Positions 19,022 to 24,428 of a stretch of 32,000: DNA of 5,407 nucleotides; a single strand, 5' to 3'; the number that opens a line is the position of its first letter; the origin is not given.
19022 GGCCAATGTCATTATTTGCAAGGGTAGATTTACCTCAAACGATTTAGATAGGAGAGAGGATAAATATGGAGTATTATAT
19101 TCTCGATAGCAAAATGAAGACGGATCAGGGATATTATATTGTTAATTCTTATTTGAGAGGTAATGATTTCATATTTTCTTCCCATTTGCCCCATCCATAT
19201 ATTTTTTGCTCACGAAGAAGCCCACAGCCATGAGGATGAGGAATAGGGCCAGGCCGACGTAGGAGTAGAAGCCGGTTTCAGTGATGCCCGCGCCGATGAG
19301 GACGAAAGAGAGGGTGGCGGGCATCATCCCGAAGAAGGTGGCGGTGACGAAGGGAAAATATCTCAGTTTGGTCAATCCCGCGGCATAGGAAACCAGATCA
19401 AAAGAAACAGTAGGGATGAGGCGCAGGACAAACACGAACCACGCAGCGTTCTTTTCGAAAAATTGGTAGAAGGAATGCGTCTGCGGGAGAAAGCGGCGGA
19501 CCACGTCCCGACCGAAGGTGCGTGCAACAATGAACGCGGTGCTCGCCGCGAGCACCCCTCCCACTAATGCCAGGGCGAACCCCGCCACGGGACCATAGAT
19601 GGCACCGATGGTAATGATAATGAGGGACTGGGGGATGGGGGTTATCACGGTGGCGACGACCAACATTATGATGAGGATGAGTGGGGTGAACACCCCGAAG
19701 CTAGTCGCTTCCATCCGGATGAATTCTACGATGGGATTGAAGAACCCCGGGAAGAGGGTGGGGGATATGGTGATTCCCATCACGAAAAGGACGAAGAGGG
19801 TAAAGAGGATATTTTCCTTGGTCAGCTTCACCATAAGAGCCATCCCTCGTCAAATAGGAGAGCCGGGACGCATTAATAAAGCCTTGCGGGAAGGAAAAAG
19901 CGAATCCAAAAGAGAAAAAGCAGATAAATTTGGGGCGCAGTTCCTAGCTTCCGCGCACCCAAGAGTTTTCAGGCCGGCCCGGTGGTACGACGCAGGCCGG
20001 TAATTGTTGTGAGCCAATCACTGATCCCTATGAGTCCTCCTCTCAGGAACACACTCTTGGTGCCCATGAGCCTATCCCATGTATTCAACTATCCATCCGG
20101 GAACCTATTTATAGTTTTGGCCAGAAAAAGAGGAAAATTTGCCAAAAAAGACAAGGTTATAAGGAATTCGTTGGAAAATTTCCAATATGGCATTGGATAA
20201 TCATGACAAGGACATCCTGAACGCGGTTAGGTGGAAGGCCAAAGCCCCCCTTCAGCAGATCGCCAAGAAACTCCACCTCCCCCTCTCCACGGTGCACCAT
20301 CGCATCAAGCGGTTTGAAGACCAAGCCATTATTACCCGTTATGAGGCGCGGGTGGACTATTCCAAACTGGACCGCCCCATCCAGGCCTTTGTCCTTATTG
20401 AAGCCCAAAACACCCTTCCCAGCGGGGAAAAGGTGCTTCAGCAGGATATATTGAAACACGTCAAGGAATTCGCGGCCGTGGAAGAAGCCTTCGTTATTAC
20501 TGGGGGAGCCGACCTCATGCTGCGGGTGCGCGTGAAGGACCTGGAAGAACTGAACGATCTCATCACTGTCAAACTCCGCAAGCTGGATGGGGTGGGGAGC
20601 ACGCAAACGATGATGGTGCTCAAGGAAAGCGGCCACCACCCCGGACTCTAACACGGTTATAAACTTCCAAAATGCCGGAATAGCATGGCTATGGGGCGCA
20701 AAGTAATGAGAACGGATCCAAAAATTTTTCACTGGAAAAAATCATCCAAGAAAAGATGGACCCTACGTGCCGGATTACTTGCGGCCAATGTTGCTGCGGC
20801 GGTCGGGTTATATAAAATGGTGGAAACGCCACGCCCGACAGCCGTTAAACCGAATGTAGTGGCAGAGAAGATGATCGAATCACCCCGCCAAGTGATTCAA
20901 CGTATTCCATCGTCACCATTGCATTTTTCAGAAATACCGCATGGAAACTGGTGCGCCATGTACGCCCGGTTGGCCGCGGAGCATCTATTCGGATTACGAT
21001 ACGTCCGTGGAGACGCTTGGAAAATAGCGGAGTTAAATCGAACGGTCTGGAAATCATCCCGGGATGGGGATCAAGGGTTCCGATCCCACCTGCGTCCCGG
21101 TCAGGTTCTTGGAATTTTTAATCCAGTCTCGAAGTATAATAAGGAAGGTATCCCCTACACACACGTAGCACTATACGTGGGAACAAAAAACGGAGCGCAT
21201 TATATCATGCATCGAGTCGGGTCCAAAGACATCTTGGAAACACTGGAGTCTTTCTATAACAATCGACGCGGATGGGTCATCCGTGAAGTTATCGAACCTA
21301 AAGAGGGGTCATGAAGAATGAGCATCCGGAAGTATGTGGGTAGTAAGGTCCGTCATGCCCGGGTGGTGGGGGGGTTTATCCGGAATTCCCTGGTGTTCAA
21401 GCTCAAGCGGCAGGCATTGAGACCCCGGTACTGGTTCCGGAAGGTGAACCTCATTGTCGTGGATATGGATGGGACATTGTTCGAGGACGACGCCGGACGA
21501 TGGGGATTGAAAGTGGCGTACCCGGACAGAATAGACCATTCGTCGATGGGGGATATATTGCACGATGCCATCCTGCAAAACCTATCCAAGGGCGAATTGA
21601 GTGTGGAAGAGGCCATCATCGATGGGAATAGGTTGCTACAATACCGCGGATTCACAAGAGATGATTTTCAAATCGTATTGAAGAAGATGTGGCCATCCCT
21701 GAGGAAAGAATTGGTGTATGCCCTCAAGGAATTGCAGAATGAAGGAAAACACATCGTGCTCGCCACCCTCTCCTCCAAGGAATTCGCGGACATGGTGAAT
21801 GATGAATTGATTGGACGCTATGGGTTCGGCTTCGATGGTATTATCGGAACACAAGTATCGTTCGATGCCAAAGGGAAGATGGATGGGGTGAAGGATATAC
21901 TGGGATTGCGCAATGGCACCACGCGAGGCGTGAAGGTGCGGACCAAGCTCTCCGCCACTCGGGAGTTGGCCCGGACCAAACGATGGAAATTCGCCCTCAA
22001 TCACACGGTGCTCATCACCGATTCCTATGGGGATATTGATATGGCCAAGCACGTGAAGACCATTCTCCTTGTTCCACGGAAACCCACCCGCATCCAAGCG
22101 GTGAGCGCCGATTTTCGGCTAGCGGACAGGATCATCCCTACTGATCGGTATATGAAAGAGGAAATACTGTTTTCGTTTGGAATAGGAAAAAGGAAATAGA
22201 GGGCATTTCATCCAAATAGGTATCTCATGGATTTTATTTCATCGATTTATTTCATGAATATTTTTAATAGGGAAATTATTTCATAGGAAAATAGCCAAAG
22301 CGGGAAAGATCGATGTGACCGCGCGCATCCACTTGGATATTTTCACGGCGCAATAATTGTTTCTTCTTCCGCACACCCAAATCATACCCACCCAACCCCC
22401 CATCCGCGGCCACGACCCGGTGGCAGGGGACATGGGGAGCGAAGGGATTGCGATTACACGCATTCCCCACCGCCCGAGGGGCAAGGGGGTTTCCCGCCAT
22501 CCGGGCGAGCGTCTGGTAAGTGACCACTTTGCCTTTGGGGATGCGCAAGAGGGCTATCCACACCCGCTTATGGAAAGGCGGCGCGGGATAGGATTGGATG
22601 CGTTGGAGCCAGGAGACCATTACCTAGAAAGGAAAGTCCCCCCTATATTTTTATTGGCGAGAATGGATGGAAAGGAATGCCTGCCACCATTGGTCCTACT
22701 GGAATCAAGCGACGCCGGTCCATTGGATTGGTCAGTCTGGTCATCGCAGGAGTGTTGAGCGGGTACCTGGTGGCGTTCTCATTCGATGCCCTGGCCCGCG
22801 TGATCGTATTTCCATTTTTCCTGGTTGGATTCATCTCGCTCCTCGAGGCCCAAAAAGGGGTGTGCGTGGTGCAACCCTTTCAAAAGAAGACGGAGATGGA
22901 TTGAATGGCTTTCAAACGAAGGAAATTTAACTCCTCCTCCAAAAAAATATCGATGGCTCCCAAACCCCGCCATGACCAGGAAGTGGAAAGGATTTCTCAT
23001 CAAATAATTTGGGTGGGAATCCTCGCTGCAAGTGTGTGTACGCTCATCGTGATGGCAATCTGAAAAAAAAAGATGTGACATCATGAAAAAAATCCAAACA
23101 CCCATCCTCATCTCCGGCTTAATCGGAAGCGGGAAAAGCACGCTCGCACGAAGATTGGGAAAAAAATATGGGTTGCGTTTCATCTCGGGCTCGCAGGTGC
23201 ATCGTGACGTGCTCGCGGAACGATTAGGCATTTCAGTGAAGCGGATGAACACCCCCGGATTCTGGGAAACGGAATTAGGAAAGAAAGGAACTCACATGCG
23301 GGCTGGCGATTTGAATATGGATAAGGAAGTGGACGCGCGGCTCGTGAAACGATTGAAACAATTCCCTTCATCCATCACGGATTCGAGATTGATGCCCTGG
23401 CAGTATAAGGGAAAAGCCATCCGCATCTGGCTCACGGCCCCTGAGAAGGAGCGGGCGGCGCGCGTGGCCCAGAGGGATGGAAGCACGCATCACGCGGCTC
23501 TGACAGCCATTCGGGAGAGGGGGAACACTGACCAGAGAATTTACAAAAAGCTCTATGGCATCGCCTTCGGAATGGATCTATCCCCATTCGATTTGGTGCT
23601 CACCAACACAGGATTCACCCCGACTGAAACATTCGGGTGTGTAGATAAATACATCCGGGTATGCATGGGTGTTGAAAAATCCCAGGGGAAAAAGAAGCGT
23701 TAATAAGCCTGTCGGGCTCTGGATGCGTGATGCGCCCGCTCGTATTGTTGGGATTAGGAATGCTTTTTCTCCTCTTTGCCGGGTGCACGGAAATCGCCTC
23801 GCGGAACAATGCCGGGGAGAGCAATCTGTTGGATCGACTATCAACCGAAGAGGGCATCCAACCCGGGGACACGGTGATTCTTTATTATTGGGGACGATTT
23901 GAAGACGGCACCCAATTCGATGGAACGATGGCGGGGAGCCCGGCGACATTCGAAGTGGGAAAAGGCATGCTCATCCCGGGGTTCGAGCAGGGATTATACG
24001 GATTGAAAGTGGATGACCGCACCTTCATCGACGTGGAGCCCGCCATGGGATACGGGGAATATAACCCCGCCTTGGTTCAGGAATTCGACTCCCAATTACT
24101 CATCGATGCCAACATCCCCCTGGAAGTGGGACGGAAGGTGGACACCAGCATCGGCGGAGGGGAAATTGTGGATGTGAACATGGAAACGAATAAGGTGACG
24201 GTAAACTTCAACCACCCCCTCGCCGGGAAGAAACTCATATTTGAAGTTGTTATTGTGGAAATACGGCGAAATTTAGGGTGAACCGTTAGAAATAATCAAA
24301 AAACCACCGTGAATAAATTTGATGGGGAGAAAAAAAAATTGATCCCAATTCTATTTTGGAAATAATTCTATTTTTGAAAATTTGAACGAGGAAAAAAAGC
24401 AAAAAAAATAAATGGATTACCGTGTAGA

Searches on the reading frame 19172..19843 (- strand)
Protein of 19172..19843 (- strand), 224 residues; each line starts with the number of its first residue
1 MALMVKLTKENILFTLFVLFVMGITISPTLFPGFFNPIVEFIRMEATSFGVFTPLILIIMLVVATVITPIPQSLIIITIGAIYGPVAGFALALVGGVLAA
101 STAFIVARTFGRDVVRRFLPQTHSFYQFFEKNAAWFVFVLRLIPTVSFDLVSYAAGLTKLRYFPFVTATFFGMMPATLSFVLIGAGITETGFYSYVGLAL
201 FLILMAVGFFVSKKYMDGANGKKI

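Call 26: search_protein_families(library=pfam, proteins=[window:19172-19843:-], max_evalue=0.01)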
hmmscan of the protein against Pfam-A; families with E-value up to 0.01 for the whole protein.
window:19172-19843:- (224 aa): 1 family
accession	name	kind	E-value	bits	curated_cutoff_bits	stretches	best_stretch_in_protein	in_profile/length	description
PF09335.16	VTT_dom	-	4.3e-24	85.8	33.9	1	70-185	1-122/123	VTT domain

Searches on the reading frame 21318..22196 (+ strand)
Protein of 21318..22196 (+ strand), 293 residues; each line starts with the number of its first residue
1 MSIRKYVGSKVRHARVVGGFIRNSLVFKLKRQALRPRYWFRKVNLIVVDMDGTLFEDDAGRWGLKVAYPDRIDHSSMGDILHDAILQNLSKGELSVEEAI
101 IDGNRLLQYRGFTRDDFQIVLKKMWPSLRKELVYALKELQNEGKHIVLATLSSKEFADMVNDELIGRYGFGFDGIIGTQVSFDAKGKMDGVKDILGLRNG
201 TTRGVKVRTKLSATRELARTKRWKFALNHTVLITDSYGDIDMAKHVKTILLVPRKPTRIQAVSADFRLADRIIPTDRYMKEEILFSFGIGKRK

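Call 74: search_protein_families(library=pfam, proteins=[window:21318-22196:+], max_evalue=0.001)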
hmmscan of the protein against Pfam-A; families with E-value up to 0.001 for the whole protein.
window:21318-22196:+ (293 aa): 2 families
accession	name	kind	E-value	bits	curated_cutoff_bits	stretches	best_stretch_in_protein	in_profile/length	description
PF12710.13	HAD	-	1.1e-09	39.4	27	1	46-244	1-189/189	haloacid dehalogenase-like hydrolase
PF00702.32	Hydrolase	-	0.00011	23.2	26.4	1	44-244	2-188/191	haloacid dehalogenase-like hydrolase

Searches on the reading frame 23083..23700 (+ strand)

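Call 74: search_protein_families(library=pfam, proteins=[window:23083-23700:+], max_evalue=0.001)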
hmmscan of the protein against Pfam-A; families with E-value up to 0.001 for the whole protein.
window:23083-23700:+ (206 aa): 6 families
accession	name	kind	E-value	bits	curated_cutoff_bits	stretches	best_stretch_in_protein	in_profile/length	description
PF13189.12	Cytidylate_kin2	-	2.1e-15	57.8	28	1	8-175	2-174/176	Cytidylate kinase-like family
PF13238.12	AAA_18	-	5.4e-12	46.7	29.4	1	8-138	1-118/128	AAA domain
PF13207.12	AAA_17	-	1.8e-06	28.7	27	1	12-93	2-67/136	AAA domain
PF13671.12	AAA_33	-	1.9e-06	28.7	27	1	8-45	2-39/143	AAA domain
PF02224.24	Cytidylate_kin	-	4e-06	27.1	26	0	9-55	2-48/211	Cytidylate kinase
PF01121.26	CoaE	-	0.00056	20.1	27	0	10-45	5-39/180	Dephospho-CoA kinase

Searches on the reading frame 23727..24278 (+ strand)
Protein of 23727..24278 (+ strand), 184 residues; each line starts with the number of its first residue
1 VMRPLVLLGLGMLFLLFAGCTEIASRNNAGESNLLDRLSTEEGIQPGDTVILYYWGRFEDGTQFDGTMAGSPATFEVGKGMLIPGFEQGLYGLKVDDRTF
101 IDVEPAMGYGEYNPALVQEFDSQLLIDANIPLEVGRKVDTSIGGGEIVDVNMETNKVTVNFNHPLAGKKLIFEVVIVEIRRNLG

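Call 74: search_protein_families(library=pfam, proteins=[window:23727-24278:+], max_evalue=0.001)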
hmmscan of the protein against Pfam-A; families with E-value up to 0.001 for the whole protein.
window:23727-24278:+ (184 aa): 1 family
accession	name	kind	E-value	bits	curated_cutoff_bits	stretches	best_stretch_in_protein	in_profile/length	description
PF00254.34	FKBP_C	-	9.6e-18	64.7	21.1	1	44-114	5-76/94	FKBP-type peptidyl-prolyl cis-trans isomerase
